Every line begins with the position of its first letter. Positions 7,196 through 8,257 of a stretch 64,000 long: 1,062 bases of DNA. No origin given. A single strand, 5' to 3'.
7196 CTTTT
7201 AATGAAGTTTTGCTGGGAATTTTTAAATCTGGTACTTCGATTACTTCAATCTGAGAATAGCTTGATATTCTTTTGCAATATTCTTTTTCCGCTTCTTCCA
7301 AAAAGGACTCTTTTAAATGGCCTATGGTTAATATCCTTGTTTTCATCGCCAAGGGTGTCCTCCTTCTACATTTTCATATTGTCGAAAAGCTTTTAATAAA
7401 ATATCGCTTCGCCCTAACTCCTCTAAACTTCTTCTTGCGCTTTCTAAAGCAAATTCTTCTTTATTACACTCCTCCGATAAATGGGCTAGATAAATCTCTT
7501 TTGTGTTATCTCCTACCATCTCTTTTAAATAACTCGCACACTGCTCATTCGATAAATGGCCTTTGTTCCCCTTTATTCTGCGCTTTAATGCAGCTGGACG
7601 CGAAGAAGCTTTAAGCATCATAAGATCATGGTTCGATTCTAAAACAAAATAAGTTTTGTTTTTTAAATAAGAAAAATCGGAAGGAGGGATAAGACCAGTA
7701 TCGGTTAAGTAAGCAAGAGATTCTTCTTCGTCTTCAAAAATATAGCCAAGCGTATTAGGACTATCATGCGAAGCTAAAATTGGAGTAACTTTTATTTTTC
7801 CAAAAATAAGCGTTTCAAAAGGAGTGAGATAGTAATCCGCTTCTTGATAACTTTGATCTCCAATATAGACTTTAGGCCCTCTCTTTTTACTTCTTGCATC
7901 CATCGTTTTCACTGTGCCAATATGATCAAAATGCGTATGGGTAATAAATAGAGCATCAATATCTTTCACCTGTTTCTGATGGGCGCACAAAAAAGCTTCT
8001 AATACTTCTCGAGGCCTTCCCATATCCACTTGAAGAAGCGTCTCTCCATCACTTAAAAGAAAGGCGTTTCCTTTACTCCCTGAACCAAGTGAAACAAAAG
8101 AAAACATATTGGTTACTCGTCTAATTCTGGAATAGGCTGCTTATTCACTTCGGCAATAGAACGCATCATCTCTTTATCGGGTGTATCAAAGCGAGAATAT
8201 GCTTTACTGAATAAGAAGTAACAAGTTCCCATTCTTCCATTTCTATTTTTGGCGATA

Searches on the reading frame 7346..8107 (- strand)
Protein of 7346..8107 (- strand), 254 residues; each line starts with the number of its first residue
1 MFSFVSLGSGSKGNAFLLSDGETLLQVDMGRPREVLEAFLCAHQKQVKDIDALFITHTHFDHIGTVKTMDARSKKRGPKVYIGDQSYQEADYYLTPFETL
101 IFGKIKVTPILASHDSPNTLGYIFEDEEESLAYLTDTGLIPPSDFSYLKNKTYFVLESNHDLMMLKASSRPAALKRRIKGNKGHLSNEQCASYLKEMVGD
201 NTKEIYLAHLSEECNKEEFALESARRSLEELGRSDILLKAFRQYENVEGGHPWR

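Call 38: search_protein_families(library=pfam, proteins=[window:7346-8107:-], max_evalue=0.01)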
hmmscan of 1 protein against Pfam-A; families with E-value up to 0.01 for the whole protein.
window:7346-8107:- (254 aa): 3 families
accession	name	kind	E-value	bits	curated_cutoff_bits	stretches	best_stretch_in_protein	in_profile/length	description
PF12706.13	Lactamase_B_2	-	4.6e-16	59.5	27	1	43-198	24-191/200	Beta-lactamase superfamily domain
PF00753.33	Lactamase_B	-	2.1e-09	38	22.7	1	13-93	6-87/196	Metallo-beta-lactamase superfamily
PF13483.12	Lactamase_B_3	-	0.0084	16.5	24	0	14-138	8-112/160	Beta-lactamase superfamily domain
